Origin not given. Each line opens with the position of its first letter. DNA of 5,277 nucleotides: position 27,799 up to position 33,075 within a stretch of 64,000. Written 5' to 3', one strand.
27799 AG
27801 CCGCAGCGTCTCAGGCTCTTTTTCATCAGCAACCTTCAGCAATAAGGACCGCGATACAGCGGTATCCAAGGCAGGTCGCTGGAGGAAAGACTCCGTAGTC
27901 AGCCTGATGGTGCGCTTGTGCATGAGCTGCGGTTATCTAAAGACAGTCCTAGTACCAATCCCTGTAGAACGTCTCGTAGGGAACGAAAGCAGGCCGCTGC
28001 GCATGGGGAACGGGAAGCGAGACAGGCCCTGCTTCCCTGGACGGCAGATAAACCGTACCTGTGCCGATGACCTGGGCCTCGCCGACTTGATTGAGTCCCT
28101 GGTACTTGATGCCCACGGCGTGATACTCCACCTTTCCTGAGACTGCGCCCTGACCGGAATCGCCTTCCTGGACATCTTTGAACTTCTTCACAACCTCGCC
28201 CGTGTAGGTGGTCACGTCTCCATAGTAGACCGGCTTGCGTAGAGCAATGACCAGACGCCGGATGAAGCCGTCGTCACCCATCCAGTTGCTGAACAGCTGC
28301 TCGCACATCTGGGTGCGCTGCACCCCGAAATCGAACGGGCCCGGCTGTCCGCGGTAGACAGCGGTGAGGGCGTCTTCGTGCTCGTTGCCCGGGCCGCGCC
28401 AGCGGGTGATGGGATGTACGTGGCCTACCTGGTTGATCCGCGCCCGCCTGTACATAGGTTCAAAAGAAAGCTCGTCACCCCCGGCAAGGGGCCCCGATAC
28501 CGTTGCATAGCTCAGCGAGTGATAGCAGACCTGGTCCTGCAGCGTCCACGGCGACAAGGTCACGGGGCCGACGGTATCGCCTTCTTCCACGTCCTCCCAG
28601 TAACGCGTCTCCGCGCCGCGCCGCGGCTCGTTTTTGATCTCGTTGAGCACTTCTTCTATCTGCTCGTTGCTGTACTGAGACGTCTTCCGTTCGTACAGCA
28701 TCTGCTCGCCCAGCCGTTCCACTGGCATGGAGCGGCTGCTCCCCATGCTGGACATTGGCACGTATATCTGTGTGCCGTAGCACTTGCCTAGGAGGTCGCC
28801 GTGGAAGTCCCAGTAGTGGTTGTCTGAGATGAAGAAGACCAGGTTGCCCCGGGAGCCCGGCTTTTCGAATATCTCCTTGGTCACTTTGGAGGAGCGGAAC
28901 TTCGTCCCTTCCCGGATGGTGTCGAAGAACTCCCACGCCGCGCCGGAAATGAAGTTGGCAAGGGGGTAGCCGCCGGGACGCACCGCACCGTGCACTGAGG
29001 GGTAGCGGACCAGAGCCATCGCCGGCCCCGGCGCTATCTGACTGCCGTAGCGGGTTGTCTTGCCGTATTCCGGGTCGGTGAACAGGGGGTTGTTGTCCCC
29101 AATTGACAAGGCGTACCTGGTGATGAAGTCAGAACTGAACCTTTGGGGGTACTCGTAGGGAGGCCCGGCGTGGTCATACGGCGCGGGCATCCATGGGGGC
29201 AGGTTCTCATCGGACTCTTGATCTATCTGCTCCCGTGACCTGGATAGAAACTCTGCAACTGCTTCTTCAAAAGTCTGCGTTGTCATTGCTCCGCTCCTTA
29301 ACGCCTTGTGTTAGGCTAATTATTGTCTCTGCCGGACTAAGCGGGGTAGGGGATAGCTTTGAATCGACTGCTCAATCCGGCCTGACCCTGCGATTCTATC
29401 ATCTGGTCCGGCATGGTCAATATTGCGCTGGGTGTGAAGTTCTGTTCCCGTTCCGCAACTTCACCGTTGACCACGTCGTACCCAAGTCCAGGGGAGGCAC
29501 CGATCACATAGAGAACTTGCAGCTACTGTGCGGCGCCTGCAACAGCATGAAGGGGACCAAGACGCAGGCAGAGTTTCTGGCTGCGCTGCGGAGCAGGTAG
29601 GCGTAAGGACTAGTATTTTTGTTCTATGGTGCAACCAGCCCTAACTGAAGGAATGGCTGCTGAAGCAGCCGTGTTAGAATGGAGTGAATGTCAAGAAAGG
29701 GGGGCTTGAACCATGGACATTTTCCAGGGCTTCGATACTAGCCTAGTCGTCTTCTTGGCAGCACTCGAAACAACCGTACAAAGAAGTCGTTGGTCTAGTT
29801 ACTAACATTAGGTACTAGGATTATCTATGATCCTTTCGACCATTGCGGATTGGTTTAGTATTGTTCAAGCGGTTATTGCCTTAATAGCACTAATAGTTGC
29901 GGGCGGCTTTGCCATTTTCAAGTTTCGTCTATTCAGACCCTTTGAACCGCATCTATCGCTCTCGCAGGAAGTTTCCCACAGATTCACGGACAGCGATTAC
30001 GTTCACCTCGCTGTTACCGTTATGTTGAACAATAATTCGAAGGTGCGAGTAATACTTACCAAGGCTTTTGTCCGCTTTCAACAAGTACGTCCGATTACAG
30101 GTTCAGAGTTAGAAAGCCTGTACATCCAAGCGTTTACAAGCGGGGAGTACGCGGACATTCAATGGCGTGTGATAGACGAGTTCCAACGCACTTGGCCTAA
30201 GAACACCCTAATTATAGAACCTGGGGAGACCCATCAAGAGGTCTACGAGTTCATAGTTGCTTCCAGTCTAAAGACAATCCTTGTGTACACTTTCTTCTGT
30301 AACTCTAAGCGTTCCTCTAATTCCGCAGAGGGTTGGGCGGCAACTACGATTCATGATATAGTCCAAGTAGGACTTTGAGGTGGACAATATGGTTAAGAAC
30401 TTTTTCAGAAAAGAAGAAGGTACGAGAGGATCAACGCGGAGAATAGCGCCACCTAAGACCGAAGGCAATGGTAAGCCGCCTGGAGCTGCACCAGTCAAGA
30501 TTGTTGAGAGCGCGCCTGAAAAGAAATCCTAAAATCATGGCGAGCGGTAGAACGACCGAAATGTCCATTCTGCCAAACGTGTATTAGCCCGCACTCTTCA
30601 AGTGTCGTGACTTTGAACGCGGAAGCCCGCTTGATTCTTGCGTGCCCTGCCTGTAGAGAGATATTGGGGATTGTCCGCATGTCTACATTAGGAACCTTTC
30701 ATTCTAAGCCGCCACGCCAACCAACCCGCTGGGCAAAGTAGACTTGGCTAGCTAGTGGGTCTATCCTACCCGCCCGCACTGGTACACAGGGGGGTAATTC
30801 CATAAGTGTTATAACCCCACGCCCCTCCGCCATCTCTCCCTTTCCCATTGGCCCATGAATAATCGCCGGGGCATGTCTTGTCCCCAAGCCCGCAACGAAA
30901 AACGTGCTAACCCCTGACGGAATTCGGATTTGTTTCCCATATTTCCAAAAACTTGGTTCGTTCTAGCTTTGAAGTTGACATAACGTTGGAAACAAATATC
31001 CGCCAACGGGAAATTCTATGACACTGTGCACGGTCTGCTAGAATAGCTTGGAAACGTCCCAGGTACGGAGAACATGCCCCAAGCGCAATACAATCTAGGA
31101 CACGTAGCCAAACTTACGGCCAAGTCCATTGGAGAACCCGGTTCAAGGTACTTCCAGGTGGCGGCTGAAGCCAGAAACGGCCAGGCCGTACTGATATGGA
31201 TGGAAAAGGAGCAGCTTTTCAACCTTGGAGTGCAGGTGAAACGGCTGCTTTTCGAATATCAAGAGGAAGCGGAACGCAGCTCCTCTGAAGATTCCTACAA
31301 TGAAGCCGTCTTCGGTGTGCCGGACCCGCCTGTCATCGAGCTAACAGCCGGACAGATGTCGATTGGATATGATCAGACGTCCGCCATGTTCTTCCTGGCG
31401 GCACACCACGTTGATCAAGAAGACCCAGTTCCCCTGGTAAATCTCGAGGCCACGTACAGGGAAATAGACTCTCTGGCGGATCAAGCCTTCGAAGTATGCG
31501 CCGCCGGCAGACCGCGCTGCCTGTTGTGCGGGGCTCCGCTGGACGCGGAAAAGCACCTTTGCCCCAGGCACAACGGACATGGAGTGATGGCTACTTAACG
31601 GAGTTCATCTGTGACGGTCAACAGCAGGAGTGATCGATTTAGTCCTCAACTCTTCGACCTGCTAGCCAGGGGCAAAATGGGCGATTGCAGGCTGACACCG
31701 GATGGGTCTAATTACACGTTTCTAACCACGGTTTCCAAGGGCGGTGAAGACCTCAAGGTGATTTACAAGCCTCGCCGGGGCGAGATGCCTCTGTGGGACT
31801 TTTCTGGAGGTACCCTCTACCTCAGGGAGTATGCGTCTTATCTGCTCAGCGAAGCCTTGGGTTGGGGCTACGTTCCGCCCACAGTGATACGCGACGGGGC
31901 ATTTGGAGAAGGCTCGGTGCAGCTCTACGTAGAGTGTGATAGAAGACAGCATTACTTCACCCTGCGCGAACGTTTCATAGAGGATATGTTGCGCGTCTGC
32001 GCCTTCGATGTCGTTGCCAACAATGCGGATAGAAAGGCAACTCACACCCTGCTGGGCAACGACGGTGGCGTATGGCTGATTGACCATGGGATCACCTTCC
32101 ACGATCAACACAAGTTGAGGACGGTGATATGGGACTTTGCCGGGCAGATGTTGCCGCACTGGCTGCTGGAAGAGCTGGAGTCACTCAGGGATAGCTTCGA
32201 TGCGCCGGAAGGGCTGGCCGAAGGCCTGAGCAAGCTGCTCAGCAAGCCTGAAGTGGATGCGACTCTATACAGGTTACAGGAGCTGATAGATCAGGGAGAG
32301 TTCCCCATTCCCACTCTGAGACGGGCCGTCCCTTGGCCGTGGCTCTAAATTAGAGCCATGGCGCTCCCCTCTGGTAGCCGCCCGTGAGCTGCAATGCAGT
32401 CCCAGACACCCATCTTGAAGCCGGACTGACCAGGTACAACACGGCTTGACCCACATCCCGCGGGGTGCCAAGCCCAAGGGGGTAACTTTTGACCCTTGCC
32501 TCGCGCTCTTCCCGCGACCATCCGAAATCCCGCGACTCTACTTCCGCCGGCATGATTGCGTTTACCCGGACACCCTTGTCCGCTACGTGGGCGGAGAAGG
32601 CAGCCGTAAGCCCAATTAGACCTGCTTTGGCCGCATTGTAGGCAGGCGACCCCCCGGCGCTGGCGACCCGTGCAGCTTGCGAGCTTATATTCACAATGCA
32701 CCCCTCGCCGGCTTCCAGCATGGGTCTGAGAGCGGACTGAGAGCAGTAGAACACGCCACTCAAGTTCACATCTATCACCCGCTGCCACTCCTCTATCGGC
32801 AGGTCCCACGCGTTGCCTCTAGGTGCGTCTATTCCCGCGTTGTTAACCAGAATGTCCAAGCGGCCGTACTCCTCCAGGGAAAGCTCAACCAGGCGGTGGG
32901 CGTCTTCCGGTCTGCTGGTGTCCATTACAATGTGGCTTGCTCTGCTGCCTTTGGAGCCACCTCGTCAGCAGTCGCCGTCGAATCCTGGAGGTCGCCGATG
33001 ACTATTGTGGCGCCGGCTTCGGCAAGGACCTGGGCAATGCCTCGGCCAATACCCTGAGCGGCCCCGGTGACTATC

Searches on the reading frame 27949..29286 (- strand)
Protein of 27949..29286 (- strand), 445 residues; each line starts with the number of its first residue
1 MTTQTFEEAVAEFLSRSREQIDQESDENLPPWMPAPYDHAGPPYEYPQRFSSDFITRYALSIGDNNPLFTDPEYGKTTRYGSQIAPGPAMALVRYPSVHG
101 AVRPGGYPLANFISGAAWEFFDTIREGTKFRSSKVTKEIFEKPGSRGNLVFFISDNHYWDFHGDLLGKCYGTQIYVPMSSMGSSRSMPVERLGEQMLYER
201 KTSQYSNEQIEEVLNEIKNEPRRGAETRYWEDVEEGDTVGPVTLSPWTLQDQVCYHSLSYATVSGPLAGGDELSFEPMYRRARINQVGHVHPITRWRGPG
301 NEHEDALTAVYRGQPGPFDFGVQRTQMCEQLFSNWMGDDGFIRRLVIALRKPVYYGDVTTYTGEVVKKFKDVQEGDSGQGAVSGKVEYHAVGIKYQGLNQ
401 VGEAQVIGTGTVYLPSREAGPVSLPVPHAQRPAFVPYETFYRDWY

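Call 16: search_protein_families(library=pfam, proteins=[window:27949-29286:-])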
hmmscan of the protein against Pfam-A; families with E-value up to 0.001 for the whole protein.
window:27949-29286:- (445 aa): 1 family
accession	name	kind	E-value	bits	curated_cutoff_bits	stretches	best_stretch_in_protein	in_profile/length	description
PF13452.11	FAS1_DH_region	-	2.7e-07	31.2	22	1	55-164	19-127/132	FAS1-like, dehydratase domain region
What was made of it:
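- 27949..29286 (-): Fifth hot-dog paralogue (445 aa), next to an LplA/LipB-like gene (27168-27923). Call 16.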

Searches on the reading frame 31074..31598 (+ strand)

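Call 16: search_protein_families(library=pfam, proteins=[window:31074-31598:+])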
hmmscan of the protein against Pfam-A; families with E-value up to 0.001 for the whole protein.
window:31074-31598:+ (174 aa): 1 family
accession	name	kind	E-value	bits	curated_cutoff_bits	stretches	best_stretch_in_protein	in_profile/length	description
PF11290.13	DUF3090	-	2.2e-24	86.6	27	1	7-163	2-170/170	Protein of unknown function (DUF3090)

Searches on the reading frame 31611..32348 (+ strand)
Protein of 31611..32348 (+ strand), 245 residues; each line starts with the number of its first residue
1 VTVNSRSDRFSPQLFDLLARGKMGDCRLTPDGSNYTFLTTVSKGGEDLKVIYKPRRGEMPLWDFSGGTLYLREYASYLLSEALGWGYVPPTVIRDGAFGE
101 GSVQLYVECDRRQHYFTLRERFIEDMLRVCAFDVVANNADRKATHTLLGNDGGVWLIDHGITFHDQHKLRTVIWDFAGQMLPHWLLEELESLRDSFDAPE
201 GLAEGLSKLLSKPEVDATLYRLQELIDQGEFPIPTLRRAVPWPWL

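Call 16: search_protein_families(library=pfam, proteins=[window:31611-32348:+])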
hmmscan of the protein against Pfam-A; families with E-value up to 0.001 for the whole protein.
window:31611-32348:+ (245 aa): 1 family
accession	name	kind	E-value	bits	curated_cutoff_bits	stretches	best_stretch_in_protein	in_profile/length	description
PF00454.33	PI3_PI4_kinase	-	0.00038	20.9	27.1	1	101-168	108-178/241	Phosphatidylinositol 3- and 4-kinase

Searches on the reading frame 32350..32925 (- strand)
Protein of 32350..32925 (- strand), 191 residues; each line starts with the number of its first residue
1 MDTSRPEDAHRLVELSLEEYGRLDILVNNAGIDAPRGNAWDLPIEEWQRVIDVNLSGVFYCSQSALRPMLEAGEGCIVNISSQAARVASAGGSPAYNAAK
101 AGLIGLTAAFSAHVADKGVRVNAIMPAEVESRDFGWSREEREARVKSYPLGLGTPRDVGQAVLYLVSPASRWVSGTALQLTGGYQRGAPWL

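Call 16: search_protein_families(library=pfam, proteins=[window:32350-32925:-])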
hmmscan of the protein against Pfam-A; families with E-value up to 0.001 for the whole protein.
window:32350-32925:- (191 aa): 2 families
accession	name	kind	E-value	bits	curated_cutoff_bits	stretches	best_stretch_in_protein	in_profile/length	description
PF13561.12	adh_short_C2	-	8.1e-43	147.1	27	1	1-184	50-235/236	Enoyl-(Acyl carrier protein) reductase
PF00106.31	adh_short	-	3.5e-36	125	26.6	1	1-132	56-185/195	short chain dehydrogenase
